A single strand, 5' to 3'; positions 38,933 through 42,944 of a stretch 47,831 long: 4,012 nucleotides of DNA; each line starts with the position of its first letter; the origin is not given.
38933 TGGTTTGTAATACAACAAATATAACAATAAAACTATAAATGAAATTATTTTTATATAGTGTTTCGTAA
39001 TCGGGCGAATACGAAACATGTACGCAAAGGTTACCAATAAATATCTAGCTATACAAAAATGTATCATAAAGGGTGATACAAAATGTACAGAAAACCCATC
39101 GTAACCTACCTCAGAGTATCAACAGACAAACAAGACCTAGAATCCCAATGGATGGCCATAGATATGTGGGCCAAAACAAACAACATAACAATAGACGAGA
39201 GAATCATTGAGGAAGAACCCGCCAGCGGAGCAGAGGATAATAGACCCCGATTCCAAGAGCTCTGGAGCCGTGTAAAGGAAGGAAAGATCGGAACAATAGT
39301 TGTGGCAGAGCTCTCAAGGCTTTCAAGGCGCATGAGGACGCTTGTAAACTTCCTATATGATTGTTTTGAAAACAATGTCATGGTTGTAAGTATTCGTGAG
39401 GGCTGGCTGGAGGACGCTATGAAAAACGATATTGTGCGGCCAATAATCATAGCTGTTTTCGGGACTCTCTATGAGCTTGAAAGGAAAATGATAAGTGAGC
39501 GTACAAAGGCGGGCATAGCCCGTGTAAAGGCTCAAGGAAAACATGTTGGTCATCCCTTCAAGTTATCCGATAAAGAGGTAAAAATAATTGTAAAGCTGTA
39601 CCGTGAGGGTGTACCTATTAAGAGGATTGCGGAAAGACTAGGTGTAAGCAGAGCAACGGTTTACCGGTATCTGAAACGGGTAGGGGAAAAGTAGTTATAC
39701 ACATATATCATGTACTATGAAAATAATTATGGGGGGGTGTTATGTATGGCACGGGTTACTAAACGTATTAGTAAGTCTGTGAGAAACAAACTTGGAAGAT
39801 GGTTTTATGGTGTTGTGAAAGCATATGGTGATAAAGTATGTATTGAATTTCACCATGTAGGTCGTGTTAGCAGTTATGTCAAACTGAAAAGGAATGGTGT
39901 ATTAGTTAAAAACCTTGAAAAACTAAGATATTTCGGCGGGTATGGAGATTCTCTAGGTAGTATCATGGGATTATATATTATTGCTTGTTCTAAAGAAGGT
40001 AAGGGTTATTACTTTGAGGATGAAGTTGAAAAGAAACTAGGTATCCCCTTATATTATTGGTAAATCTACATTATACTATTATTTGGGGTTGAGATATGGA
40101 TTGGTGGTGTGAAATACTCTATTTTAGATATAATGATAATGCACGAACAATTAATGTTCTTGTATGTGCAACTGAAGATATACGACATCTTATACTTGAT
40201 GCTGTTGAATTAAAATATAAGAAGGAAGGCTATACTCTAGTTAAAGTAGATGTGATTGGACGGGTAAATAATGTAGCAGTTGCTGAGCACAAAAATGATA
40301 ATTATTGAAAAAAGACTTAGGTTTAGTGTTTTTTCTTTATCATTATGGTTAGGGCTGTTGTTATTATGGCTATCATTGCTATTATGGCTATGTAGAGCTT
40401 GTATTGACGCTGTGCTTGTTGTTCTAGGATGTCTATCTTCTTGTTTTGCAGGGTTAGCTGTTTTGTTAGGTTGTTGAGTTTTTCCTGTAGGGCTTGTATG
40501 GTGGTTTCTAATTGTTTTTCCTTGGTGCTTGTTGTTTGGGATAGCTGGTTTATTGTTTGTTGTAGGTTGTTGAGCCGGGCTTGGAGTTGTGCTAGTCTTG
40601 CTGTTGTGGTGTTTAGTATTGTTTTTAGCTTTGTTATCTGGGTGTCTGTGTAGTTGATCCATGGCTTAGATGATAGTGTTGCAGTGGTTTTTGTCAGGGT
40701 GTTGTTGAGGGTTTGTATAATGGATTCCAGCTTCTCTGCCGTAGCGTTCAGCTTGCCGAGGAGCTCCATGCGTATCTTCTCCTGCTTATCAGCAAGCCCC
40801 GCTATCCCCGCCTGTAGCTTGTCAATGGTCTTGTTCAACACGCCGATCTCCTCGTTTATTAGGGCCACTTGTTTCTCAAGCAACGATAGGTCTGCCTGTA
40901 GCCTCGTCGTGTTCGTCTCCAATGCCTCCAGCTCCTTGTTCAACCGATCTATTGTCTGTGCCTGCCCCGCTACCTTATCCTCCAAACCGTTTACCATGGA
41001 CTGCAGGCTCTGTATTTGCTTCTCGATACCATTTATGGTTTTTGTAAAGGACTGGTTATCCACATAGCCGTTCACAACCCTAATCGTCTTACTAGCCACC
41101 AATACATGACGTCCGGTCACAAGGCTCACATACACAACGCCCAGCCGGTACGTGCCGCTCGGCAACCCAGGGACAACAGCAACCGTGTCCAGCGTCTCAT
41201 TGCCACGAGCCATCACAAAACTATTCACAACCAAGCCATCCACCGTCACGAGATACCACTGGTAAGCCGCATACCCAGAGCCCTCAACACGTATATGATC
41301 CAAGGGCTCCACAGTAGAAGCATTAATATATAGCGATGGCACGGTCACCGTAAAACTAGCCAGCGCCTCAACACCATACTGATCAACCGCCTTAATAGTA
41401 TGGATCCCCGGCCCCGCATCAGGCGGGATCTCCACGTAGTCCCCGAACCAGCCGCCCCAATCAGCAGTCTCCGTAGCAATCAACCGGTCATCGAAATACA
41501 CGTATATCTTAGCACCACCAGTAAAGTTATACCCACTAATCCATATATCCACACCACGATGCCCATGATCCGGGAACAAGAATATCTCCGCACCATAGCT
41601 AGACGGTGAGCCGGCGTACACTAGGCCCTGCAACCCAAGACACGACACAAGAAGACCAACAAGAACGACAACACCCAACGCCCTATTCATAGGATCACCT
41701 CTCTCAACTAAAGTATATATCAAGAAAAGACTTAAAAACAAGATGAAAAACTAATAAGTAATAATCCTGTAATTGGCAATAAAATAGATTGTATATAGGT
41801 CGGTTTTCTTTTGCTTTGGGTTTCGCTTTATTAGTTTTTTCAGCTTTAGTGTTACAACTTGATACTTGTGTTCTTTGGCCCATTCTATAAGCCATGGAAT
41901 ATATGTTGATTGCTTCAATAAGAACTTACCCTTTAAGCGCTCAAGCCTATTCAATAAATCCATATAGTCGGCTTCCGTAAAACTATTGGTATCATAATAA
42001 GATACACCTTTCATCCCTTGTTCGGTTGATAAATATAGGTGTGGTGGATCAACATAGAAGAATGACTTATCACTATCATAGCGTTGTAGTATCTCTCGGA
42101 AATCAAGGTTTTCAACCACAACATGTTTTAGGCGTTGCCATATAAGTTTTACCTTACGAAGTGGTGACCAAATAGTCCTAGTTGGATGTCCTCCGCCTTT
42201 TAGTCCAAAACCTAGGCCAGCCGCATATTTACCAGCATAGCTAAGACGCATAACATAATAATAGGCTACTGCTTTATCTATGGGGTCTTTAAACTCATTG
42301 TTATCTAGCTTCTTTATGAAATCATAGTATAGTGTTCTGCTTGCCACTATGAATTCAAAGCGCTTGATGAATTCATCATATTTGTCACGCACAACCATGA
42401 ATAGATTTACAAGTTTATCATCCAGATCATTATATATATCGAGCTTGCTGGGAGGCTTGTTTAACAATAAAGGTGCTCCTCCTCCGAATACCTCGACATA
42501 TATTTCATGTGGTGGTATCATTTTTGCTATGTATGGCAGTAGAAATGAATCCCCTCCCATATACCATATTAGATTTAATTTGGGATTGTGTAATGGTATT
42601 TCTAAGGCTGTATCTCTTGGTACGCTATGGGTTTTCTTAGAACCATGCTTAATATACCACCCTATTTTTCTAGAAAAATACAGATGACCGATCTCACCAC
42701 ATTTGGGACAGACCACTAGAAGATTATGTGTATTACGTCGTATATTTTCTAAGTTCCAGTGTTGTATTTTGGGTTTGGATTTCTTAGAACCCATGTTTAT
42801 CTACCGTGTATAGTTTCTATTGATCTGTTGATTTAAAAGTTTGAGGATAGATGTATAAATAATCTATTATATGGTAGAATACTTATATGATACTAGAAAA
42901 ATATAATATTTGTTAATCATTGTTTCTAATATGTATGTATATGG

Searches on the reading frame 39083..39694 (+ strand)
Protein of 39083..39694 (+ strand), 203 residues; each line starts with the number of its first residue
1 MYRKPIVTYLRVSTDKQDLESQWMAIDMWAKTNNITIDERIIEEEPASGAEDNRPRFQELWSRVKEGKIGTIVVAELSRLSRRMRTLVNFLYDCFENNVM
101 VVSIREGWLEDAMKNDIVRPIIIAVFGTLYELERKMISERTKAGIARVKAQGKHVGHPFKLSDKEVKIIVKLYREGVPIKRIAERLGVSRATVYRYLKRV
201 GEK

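Call 5: search_protein_families(library=pfam, proteins=[window:39083-39694:+], max_evalue=0.01)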
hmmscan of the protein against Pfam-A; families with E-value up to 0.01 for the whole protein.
window:39083-39694:+ (203 aa): 29 families (the best 25 are shown)
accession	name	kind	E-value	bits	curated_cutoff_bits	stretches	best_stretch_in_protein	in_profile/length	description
PF00239.26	Resolvase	-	3.6e-33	115.2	23.3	1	6-154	1-145/145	Resolvase, N terminal domain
PF02796.21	HTH_7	-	4.3e-13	49.6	23.8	1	156-198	1-43/45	Helix-turn-helix domain of resolvase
PF13384.12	HTH_23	-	7.8e-11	41.9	24.6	1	168-199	9-40/50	Homeodomain-like domain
PF13936.12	HTH_38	-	1.7e-09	37.7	27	1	160-199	4-43/44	Helix-turn-helix domain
PF13551.12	HTH_29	-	3.1e-08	34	28.1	1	169-200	4-36/64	Winged helix-turn helix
PF13518.12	HTH_28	-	3.9e-07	30.5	25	1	169-200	5-36/52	Helix-turn-helix domain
PF08279.18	HTH_11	-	5e-07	29.9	25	1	170-199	9-38/55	HTH domain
PF08281.18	Sigma70_r4_2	-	5.3e-07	29.6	25.7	1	161-199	11-49/54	Sigma-70, region 4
PF13309.12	HTH_22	-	8.1e-07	29.4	29.6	1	179-198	44-63/63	HTH domain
PF04545.22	Sigma70_r4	-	7.3e-06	25.8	24.1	1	160-199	4-43/50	Sigma-70, region 4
PF09339.16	HTH_IclR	-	3e-05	24.2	22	1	174-198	16-40/52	IclR helix-turn-helix domain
PF13613.12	HTH_Tnp_4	-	5.7e-05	23.1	27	1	173-200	16-43/53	Helix-turn-helix of DDE superfamily endonuclease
PF06056.18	Terminase_5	-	0.0001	22.6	20.3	1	171-200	8-37/58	Putative ATPase subunit of terminase (gpP-like)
PF13412.12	HTH_24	-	0.00024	21.1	21.9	1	176-199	17-40/48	Winged helix-turn-helix DNA-binding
PF13565.12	HTH_32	-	0.00036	21.5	33.7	1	144-197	13-73/73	Homeodomain-like domain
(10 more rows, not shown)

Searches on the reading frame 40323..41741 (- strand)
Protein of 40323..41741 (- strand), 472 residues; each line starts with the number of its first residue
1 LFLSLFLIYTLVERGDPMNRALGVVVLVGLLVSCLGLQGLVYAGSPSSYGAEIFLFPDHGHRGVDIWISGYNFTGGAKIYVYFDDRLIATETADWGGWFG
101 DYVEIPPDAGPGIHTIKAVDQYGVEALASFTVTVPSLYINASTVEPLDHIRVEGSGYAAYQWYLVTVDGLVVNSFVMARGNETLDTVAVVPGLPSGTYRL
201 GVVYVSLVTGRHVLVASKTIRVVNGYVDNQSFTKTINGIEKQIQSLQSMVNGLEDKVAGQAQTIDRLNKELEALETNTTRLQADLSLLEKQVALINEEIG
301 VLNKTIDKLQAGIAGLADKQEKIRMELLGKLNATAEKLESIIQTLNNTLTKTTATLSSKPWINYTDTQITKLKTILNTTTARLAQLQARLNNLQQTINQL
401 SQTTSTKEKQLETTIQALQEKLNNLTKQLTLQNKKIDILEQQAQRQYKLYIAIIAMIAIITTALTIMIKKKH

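Call 5: search_protein_families(library=pfam, proteins=[window:40323-41741:-], max_evalue=0.01)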
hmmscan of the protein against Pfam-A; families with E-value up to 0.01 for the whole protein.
window:40323-41741:- (472 aa): 22 families
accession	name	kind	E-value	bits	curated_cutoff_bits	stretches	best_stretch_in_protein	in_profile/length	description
PF04102.17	SlyX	-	9.2e-08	33.1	30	1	236-281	5-50/67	SlyX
PF01519.22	DUF16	-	8.8e-07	29.8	40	0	224-296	26-96/104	Protein of unknown function DUF16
PF07889.17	DUF1664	-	4.4e-06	27.2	34.6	1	226-320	33-124/124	Protein of unknown function (DUF1664)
PF12329.13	TMF_DNA_bd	-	8.8e-05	22.9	35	1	231-298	2-69/74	TATA element modulatory factor 1 DNA binding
PF05667.16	CCDC22_CC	-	0.00013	21.7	39.2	1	234-338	212-319/477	CCDC22 protein coiled-coil region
PF18595.6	Nuf2_DHR10-like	-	0.00017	22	28.4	1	230-305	22-100/117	Nuf2, DHR10-like domain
PF01576.24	Myosin_tail_1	-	0.00025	19.5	38.1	1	244-446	352-550/1081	Myosin tail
PF23991.1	DUF7310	-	0.00027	21.8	40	0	237-292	6-60/83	Coiled-coil region of unknown function (DUF7310)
PF11559.13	ADIP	-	0.00029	21.4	34.3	1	261-326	58-123/151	Afadin- and alpha -actinin-Binding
PF13851.11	GAS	-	0.00029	20.7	32.3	1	233-358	39-167/200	Growth-arrest specific micro-tubule binding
PF05531.17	NPV_P10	-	0.00044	21.1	29.8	0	235-285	12-58/75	Nucleopolyhedrovirus P10 protein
PF07926.17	TPR_MLP1_2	-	0.00062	20.2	36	1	368-430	58-120/129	TPR/MLP1/MLP2-like protein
PF10779.14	XhlA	-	0.0011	19.5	34.7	0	233-279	3-49/67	Haemolysin XhlA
PF07160.18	SKA1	-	0.0019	18.5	29.6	0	226-282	25-81/243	Spindle and kinetochore-associated protein 1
PF10046.14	BLOC1_2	-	0.0022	18.8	33.4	0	226-255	57-86/96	Biogenesis of lysosome-related organelles complex-1 subunit 2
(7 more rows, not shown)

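Call 11: find_related_loci(query=window:40323-41741:-, collection=viral_contigs, flank=10000)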
Query window:40323-41741:- (472 aa) in viral_contigs; peptide patterns used: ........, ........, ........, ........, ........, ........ (x = any residue, [..] = any of these).
3 stretches matched a pattern, but none encodes a relative of the query by tblastn (E <= 1e-3).

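Call 35: find_homologous_proteins(query=window:40323-41690:-)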
Query window:40323-41690:- (455 aa): 5 proteins with E <= 0.001 among 8000 candidates.
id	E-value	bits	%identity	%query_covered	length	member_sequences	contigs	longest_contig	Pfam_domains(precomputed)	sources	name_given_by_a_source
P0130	1.1e-290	982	100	100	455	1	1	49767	PF01519.23,PF19220.7,PF07889.18,PF04102.18,PF24161.2,PF28019.1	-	-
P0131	8.0e-116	406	49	89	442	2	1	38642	PF04513.18,PF07889.18,PF24161.2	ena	-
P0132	3.0e-111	391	47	97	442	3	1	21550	PF25994.1,PF01519.23,PF04513.18,PF07889.18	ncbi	-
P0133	2.3e-110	388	47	97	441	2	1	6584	PF04513.18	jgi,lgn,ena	-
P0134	2.9e-93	331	45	82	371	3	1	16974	-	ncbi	-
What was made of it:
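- Checked: Homologues of the 455-aa protein cover both halves (call 35).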

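Call 36: find_encoding_contigs(protein=P0131, flank=10000, max_places=2)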
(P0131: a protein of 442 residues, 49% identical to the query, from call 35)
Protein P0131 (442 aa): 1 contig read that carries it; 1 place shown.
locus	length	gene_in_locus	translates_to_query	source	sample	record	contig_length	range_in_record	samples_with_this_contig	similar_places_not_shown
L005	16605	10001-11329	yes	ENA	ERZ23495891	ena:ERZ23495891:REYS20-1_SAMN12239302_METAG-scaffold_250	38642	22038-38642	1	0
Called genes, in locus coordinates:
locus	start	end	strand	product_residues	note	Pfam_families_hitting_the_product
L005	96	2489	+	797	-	-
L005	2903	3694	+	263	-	-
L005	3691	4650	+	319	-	-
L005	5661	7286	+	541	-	PF00111:Fer2, PF17651:Raco_middle, PF14574:RACo_C_ter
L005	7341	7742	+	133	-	-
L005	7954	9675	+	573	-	-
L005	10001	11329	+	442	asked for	PF04513:Baculo_PEP_C (weak), PF07889:DUF1664 (faint), PF24161:CCDC39 (faint)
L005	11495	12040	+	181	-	PF05942:PaREP1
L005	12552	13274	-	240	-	PF00005:ABC_tran, PF02463:SMC_N (weak), PF13175:AAA_15 (faint), PF13191:AAA_16 (weak), PF13304:AAA_21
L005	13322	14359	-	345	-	PF01032:FecCD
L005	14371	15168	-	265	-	PF13938:DUF4213, PF04016:DUF364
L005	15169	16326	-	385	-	PF01497:Peripla_BP_2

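Call 37: find_encoding_contigs(protein=P0132, flank=10000, max_places=2)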
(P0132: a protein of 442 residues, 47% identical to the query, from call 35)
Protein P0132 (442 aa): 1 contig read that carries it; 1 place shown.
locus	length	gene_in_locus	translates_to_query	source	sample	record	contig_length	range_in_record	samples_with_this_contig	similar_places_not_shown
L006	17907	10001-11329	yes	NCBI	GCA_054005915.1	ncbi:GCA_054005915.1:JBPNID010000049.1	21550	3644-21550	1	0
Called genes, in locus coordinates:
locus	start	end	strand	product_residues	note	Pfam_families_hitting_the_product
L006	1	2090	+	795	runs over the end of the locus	-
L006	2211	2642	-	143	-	-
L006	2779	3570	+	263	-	-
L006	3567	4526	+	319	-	-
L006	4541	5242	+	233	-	PF02607:B12-binding_2, PF02310:B12-binding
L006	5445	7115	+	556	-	PF00111:Fer2 (weak), PF17651:Raco_middle, PF14574:RACo_C_ter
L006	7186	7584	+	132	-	-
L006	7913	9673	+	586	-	-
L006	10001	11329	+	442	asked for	PF01519:DUF16 (faint), PF04513:Baculo_PEP_C (faint), PF25994:HH_AprE (faint), PF07889:DUF1664 (faint)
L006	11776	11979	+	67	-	PF05942:PaREP1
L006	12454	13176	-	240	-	PF00005:ABC_tran, PF02463:SMC_N (weak), PF13175:AAA_15 (faint), PF13191:AAA_16 (faint), PF13304:AAA_21 (weak)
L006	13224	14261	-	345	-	PF01032:FecCD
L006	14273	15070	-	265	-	PF13938:DUF4213, PF04016:DUF364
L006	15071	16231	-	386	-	PF01497:Peripla_BP_2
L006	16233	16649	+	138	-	-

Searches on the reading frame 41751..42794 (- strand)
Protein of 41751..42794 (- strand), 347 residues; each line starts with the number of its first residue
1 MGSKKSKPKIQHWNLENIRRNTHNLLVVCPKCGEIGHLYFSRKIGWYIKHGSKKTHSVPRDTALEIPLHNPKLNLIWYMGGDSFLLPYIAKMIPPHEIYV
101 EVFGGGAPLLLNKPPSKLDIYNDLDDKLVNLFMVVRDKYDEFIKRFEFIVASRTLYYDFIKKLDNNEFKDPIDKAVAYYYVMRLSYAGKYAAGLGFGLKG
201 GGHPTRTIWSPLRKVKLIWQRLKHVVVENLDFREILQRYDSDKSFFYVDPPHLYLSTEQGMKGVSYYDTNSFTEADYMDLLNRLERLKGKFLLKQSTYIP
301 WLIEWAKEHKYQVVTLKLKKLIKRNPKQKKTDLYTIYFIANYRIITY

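Call 5: search_protein_families(library=pfam, proteins=[window:41751-42794:-], max_evalue=0.01)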
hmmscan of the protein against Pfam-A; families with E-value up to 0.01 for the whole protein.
window:41751-42794:- (347 aa): 2 families
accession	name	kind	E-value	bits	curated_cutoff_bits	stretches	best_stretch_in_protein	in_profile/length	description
PF02086.21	MethyltransfD12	-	7.9e-20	72.1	22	1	78-296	1-230/253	D12 class N6 adenine-specific DNA methyltransferase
PF22415.1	PSV_ORF131-like_dom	-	0.0018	18.7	27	1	15-63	10-63/80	PSV_Hypothetical protein ORF131-like domain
